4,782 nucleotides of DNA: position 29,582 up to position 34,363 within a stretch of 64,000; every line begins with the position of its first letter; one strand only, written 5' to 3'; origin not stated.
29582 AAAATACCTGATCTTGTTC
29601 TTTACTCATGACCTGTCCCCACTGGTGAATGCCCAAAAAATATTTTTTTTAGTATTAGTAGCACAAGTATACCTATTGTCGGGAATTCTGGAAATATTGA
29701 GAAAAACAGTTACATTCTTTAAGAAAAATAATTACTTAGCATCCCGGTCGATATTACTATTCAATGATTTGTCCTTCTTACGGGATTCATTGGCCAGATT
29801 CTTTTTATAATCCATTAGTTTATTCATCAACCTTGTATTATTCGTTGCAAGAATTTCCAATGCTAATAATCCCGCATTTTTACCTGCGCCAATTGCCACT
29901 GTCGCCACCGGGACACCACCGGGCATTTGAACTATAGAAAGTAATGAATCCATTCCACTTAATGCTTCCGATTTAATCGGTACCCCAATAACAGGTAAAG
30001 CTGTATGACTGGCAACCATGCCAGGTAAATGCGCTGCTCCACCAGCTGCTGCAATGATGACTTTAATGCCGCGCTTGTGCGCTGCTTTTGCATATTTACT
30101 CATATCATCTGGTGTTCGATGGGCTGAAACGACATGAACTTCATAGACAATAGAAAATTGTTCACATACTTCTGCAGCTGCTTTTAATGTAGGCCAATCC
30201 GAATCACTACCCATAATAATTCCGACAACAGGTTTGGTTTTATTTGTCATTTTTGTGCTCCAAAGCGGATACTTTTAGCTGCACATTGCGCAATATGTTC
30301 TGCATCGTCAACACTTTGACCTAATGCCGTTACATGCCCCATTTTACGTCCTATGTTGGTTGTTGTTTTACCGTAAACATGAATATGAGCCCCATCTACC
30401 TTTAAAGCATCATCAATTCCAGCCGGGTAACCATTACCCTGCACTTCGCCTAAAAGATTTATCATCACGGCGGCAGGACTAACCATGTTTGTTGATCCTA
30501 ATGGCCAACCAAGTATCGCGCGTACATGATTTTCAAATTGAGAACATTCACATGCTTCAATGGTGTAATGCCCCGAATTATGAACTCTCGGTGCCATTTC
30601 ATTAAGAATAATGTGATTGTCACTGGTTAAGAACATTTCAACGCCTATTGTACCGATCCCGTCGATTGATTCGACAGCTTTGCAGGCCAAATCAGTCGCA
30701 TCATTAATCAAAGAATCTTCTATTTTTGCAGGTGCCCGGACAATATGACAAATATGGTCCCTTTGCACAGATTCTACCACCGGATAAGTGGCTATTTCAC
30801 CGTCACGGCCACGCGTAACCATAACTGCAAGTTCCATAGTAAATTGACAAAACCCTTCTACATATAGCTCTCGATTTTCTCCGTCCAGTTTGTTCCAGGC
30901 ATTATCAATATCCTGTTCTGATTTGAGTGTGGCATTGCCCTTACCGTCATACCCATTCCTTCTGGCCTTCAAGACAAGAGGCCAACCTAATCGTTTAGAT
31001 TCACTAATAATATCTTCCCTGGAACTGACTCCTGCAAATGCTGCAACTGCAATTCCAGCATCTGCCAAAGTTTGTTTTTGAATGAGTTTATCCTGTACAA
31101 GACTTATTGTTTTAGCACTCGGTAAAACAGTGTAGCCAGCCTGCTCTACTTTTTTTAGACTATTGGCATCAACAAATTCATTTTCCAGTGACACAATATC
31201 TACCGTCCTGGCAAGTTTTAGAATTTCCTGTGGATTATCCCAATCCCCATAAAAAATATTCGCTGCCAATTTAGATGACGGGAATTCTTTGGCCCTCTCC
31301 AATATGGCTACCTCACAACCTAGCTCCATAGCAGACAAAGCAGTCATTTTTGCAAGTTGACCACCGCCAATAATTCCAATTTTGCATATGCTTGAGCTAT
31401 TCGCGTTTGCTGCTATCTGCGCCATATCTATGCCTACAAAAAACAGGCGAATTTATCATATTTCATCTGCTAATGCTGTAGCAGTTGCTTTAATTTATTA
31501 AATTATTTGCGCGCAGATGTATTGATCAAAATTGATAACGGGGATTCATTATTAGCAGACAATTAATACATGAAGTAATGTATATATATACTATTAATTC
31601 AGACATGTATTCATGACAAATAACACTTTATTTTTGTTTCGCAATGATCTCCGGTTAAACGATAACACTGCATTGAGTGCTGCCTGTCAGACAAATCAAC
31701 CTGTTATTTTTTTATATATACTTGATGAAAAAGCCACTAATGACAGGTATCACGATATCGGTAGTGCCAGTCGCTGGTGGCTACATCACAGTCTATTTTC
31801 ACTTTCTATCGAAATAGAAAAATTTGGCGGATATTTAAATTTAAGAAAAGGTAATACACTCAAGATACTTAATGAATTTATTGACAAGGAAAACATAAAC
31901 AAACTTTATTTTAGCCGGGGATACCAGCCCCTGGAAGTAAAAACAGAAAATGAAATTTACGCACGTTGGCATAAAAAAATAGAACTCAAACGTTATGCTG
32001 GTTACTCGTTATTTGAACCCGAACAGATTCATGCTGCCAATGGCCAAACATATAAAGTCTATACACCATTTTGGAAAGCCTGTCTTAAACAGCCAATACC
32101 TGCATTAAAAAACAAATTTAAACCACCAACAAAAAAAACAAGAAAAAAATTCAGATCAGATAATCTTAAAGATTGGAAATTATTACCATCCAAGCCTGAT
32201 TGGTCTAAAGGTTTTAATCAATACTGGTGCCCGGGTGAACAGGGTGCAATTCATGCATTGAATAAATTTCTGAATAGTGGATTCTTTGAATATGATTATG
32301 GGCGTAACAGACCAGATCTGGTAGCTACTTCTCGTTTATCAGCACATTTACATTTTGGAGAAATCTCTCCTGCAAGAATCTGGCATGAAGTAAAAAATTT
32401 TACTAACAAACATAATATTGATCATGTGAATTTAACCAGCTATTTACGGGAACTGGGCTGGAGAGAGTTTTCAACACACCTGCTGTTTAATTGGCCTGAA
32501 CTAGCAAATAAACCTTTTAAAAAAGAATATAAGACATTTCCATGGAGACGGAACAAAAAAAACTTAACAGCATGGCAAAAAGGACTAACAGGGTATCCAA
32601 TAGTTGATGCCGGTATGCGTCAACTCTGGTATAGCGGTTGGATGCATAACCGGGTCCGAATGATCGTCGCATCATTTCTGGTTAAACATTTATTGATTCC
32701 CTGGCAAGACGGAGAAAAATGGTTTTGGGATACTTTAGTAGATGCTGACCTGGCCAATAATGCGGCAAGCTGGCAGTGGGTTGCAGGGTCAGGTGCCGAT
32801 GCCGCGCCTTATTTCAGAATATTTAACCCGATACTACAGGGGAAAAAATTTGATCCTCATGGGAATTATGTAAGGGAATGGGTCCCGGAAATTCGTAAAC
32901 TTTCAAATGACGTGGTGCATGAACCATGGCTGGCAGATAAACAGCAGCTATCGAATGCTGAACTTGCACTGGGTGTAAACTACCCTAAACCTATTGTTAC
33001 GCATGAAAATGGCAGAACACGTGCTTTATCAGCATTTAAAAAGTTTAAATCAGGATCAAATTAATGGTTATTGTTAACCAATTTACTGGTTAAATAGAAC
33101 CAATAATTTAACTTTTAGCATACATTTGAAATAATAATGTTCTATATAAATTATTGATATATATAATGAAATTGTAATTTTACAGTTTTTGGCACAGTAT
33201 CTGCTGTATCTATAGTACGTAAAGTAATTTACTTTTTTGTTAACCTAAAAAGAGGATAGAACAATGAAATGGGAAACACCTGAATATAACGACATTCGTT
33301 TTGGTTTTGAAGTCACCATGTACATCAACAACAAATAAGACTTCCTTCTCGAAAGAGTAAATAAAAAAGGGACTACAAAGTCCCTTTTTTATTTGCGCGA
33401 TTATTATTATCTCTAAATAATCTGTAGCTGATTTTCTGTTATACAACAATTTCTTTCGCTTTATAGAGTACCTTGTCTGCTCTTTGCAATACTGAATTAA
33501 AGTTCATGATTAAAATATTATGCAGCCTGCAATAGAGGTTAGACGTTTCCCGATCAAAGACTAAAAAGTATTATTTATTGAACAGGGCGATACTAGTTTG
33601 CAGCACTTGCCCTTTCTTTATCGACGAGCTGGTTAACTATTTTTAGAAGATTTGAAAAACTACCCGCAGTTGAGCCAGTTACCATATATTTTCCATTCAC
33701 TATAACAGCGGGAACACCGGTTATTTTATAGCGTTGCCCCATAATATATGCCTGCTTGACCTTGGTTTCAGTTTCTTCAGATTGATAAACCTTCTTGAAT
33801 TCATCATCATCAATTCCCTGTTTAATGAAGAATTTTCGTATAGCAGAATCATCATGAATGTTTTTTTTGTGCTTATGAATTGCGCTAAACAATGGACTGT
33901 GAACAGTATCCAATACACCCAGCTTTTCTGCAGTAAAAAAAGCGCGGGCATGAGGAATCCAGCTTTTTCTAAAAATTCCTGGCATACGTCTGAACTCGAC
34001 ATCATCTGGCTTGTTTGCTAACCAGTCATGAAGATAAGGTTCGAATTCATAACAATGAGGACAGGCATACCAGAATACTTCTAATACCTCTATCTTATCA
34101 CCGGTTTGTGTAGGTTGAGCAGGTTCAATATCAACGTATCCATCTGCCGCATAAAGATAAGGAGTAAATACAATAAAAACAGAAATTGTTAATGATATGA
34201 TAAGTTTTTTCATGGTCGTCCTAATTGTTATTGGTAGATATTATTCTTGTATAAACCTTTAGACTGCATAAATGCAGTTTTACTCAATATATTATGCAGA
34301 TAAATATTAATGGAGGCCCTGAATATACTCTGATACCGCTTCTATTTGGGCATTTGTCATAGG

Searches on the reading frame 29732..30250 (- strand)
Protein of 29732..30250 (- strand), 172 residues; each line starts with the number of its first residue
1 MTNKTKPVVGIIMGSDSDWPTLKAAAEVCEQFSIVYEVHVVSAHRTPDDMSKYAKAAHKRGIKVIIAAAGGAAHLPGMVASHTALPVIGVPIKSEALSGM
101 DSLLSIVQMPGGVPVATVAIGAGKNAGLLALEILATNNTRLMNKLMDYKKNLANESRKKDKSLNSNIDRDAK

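Call 56: list_cluster_members(proteins=[P0127, P0344, P0351, window:29732-30250:-, window:34307-34957:-, window:61702-62748:+, window:56918-58198:-])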
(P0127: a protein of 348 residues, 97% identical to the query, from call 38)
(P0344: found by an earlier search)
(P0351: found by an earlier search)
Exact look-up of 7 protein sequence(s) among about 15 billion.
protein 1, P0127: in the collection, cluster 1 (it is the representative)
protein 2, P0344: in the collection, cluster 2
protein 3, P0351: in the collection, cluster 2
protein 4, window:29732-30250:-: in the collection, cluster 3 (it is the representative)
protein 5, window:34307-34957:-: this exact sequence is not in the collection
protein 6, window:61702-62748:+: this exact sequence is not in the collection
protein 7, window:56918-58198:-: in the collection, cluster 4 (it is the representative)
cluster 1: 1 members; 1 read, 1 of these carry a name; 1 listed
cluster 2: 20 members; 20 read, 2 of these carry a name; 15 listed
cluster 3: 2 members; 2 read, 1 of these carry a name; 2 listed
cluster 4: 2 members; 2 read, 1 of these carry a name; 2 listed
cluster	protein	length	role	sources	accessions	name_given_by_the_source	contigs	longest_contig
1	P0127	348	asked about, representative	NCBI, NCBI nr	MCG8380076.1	MAG: 5-(carboxyamino)imidazole ribonucleotide synthase, partial [Proteobacteria bacterium] | 5-(carboxyamino)imidazole ribonucleotide synthase [Pseudomonadota bacterium]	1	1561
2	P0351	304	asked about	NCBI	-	-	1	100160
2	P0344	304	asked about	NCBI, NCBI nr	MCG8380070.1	MAG: pyrroloquinoline quinone biosynthesis protein PqqB [Proteobacteria bacterium] | pyrroloquinoline quinone biosynthesis protein PqqB [Pseudomonadota bacterium]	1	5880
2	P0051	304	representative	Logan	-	-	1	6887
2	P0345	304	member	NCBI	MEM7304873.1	MAG: pyrroloquinoline quinone biosynthesis protein PqqB [Pseudomonadota bacterium]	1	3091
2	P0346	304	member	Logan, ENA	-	-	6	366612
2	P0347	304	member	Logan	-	-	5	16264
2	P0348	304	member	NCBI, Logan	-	-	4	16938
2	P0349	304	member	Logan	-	-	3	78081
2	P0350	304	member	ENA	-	-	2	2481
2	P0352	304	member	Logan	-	-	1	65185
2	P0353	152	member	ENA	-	-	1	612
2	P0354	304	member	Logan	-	-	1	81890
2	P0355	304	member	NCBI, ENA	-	-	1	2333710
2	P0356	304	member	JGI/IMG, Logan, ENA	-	-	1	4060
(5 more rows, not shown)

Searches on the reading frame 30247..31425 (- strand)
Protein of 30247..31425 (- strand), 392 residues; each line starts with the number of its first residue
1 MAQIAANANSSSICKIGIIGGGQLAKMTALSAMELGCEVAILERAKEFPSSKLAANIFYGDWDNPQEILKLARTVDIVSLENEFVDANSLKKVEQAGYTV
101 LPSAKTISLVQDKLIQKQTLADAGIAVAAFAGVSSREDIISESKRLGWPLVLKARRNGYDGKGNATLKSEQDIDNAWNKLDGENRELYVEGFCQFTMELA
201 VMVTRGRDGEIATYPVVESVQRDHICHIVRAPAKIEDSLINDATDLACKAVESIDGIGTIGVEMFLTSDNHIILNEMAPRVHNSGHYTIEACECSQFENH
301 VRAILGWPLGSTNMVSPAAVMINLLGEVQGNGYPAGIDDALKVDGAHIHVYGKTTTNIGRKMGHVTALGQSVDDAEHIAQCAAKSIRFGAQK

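Call 38: find_homologous_proteins(query=window:30247-31425:-, max_evalue=1e-60)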
Query window:30247-31425:- (392 aa): 5976 proteins with E <= 1e-60 among 8000 candidates; the best 120 are listed.
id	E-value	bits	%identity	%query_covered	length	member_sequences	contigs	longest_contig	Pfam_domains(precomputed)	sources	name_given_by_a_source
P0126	1.6e-258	874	100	100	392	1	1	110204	PF21244.4,PF02786.23,PF17769.8,PF02222.28,PF22660.3,PF07478.19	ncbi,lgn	-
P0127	4.2e-224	761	97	89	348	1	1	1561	PF21244.4,PF02786.23,PF17769.8,PF02222.28,PF22660.3,PF07478.19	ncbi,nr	ncbi:MAG: 5-(carboxyamino)imidazole ribonucleotide synthase, partial [Proteobacteria bacterium]|nr:5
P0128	3.8e-190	649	75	96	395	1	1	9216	PF21244.4,PF02786.23,PF17769.8,PF02222.28,PF22660.3,PF07478.19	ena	-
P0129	8.3e-190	648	75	97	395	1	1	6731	PF21244.4,PF02786.23,PF17769.8,PF02222.28,PF22660.3,PF07478.19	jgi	-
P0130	2.3e-189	647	75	96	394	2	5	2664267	PF21244.4,PF02786.23,PF17769.8,PF02222.28,PF22660.3,PF07478.19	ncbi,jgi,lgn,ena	jgi:5-(carboxyamino)imidazole ribonucleotide synthase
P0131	6.8e-189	645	75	96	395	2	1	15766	PF21244.4,PF17769.8,PF02222.28,PF22660.3,PF07478.19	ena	-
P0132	9.4e-189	645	74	97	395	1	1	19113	PF21244.4,PF02786.23,PF17769.8,PF02222.28,PF22660.3,PF07478.19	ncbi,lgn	-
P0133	1.1e-188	645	71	100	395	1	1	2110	PF21244.4,PF02786.23,PF17769.8,PF02222.28,PF22660.3,PF07478.19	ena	-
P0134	1.1e-188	645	75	96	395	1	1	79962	PF21244.4,PF02786.23,PF17769.8,PF02222.28,PF22660.3,PF07478.19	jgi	jgi:5-(carboxyamino)imidazole ribonucleotide synthase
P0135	1.1e-188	645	75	96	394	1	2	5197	PF21244.4,PF02786.23,PF17769.8,PF02222.28,PF22660.3,PF07478.19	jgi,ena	-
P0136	4.2e-188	643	73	99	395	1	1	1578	PF21244.4,PF02786.23,PF17769.8,PF02222.28,PF22660.3,PF07478.19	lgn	-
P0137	1.0e-187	641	74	96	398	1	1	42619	PF21244.4,PF02786.23,PF17769.8,PF02222.28,PF22660.3,PF07478.19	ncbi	-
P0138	1.0e-187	641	74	97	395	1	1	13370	PF21244.4,PF02786.23,PF17769.8,PF02222.28,PF22660.3,PF07478.19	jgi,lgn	jgi:5-(carboxyamino)imidazole ribonucleotide synthase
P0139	1.3e-187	641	74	96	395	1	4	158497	PF21244.4,PF02786.23,PF17769.8,PF02222.28,PF22660.3,PF07478.19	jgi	jgi:5-(carboxyamino)imidazole ribonucleotide synthase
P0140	1.7e-187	641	74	96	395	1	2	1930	PF21244.4,PF17769.8,PF02222.28,PF22660.3,PF07478.19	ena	-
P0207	7.5e-177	606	71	96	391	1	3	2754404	PF21244.4,PF02786.23,PF17769.8,PF02222.28,PF22660.3,PF07478.19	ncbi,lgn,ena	ncbi:MAG: 5-(carboxyamino)imidazole ribonucleotide synthase [Gammaproteobacteria bacterium]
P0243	3.2e-165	567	64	94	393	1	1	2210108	PF21244.4,PF02786.23,PF17769.8,PF02222.28,PF22660.3,PF07478.19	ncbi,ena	-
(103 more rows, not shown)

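Call 39: find_encoding_contigs(protein=P0207, flank=10000, max_places=3)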
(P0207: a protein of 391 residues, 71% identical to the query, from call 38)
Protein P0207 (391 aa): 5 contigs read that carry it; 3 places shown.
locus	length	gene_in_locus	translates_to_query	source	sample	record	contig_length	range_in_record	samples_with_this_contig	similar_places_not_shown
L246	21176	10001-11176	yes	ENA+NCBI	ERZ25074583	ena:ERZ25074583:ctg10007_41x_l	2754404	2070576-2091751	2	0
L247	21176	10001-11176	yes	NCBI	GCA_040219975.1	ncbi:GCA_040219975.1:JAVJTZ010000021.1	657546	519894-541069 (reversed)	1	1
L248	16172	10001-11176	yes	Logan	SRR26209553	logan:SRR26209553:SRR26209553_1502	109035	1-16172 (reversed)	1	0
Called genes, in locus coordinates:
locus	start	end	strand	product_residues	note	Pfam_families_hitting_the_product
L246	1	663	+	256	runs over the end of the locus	PF03372:Exo_endo_phos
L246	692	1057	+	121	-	PF11333:DUF3135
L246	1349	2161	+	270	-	PF00565:SNase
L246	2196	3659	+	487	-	PF01435:Peptidase_M48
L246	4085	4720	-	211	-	PF01926:MMR_HSR1, PF02421:FeoB_N (weak), PF03193:RsgA_GTPase (faint)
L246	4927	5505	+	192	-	PF13442:Cytochrome_CBB3 (weak), PF00034:Cytochrom_C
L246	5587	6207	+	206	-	PF13462:Thioredoxin_4, PF13192:Thioredoxin_3 (faint), PF01323:DSBA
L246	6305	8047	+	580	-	PF20975:DGCcoil, PF00990:GGDEF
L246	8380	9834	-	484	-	PF00875:DNA_photolyase, PF03441:FAD_binding_7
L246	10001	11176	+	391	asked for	PF22660:RS_preATP-grasp-like, PF02222:ATP-grasp, PF02786:CPSase_L_D2, PF07478:Dala_Dala_lig_C (weak), PF17769:PurK_C, PF21244:PurT_C (weak)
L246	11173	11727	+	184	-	PF00731:AIRC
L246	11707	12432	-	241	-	PF00117:GATase, PF07722:Peptidase_C26 (weak)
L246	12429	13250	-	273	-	PF01370:Epimerase (faint)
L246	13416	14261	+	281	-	PF08668:HDOD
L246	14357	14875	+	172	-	PF13442:Cytochrome_CBB3, PF00034:Cytochrom_C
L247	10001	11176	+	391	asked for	PF22660:RS_preATP-grasp-like, PF02222:ATP-grasp, PF02786:CPSase_L_D2, PF07478:Dala_Dala_lig_C (weak), PF17769:PurK_C, PF21244:PurT_C (weak)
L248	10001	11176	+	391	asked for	PF22660:RS_preATP-grasp-like, PF02222:ATP-grasp, PF02786:CPSase_L_D2, PF07478:Dala_Dala_lig_C (weak), PF17769:PurK_C, PF21244:PurT_C (weak)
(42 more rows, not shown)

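Call 47: find_encoding_contigs(protein=P0243, flank=6000, max_places=1)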
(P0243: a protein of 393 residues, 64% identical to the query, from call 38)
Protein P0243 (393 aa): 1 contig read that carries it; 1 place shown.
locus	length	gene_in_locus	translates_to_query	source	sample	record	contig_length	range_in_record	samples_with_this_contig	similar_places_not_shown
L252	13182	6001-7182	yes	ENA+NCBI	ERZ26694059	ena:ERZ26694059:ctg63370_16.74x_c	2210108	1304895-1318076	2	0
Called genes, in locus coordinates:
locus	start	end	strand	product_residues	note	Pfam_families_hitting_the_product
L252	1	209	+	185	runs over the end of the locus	PF01883:FeS_assembly_P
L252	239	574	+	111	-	PF00355:Rieske, PF13806:Rieske_2, PF22543:Rieske_4 (faint)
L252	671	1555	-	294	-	PF01408:GFO_IDH_MocA (weak), PF01488:Shikimate_DH (weak), PF02826:2-Hacid_dh_C (faint), PF03446:NAD_binding_2, PF03807:F420_oxidored, PF14833:NAD_binding_11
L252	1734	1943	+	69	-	-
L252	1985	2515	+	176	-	PF13442:Cytochrome_CBB3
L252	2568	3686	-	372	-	PF01384:PHO4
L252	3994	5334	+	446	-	PF13175:AAA_15 (weak), PF13304:AAA_21, PF13175:AAA_15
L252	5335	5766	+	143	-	-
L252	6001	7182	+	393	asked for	PF22660:RS_preATP-grasp-like, PF02222:ATP-grasp, PF02786:CPSase_L_D2, PF07478:Dala_Dala_lig_C (weak), PF17769:PurK_C, PF21244:PurT_C (weak)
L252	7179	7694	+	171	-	PF00731:AIRC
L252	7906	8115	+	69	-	-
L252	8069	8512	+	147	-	PF10097:DUF2335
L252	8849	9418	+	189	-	PF00034:Cytochrom_C (weak), PF13442:Cytochrome_CBB3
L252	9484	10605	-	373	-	PF03480:DctP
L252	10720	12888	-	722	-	PF00580:UvrD-helicase, PF13245:AAA_19, PF13604:AAA_30 (faint), PF13361:UvrD_C, PF13538:UvrD_C_2 (weak), PF21196:PcrA_UvrD_tudor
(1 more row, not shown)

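Call 49: find_encoding_contigs(protein=P0130, flank=10000, max_places=1)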
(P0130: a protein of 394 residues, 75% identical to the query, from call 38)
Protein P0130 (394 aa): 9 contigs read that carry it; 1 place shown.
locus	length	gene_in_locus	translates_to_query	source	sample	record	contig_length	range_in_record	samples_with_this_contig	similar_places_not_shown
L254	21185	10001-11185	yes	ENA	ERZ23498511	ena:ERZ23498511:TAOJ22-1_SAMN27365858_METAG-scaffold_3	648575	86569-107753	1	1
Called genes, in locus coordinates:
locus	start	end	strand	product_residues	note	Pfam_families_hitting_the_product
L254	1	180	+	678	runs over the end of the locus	PF19310:TOP_N, PF01432:Peptidase_M3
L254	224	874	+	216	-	-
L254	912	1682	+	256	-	PF03372:Exo_endo_phos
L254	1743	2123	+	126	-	PF11333:DUF3135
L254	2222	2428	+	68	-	PF01197:Ribosomal_L31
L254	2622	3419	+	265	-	PF00565:SNase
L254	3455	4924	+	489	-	PF01435:Peptidase_M48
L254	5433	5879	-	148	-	PF01926:MMR_HSR1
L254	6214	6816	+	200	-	PF00034:Cytochrom_C, PF13442:Cytochrome_CBB3 (weak), PF00034:Cytochrom_C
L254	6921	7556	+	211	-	PF01323:DSBA, PF13462:Thioredoxin_4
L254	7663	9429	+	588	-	PF20975:DGCcoil, PF00990:GGDEF, PF22335:Cas10-Cmr2_palm2 (weak)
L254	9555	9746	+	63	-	-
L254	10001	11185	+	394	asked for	PF22660:RS_preATP-grasp-like, PF02222:ATP-grasp, PF02786:CPSase_L_D2, PF07478:Dala_Dala_lig_C, PF17769:PurK_C, PF21244:PurT_C (weak)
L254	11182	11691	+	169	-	PF00731:AIRC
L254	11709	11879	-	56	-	PF06945:DUF1289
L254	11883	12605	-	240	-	PF00117:GATase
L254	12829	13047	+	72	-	PF09493:DUF2389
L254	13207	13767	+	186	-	PF04832:SOUL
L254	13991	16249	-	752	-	PF00141:peroxidase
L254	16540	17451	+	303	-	PF08668:HDOD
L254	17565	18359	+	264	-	PF00034:Cytochrom_C, PF13442:Cytochrome_CBB3, PF00034:Cytochrom_C, PF13442:Cytochrome_CBB3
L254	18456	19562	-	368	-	PF03480:DctP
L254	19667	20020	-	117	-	-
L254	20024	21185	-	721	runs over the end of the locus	PF00580:UvrD-helicase, PF13245:AAA_19, PF13604:AAA_30 (faint), PF01443:Viral_helicase1 (faint), PF13361:UvrD_C, PF13538:UvrD_C_2, PF21196:PcrA_UvrD_tudor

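Call 51: find_encoding_contigs(protein=P0127, flank=3000, max_places=3)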
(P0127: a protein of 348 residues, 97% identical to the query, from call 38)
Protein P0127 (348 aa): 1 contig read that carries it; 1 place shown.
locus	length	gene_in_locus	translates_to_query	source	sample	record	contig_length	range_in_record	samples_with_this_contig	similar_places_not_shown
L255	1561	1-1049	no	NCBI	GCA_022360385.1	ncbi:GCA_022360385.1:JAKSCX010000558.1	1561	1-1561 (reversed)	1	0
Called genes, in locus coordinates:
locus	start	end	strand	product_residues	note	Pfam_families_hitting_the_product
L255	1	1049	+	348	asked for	PF22660:RS_preATP-grasp-like, PF02222:ATP-grasp, PF02786:CPSase_L_D2, PF07478:Dala_Dala_lig_C, PF17769:PurK_C, PF21244:PurT_C (weak)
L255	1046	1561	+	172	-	PF00731:AIRC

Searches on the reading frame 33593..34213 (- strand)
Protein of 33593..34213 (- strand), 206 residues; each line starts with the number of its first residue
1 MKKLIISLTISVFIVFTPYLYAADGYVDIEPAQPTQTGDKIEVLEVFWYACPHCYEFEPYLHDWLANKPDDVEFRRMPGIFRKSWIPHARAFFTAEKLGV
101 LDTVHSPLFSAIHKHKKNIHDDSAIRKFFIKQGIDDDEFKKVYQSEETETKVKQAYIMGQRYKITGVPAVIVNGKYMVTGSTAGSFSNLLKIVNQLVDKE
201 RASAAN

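Call 7: find_encoding_contigs(protein=window:33593-34213:-, flank=10000, max_places=6)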
Protein window:33593-34213:- (206 aa): 1 contig read that carries it; 1 place shown.
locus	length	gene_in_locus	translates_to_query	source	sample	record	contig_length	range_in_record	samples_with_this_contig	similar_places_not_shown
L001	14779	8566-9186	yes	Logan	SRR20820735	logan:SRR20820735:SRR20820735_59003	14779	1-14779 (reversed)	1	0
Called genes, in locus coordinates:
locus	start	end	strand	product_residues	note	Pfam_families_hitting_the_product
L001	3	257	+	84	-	?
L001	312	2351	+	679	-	PF19310:TOP_N, PF01432:Peptidase_M3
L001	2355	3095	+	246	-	-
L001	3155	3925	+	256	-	PF03372:Exo_endo_phos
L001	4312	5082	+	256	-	PF00565:SNase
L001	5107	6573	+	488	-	PF01435:Peptidase_M48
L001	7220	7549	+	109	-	-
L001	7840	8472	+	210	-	PF13442:Cytochrome_CBB3 (faint), PF00034:Cytochrom_C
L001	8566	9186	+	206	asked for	PF13462:Thioredoxin_4, PF01323:DSBA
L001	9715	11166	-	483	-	PF00875:DNA_photolyase, PF03441:FAD_binding_7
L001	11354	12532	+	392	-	PF22660:RS_preATP-grasp-like, PF02222:ATP-grasp, PF02786:CPSase_L_D2, PF07478:Dala_Dala_lig_C (weak), PF17769:PurK_C, PF21244:PurT_C (weak)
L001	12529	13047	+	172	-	PF00731:AIRC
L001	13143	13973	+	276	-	PF00034:Cytochrom_C, PF13442:Cytochrome_CBB3, PF00034:Cytochrom_C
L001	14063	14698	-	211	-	PF03480:DctP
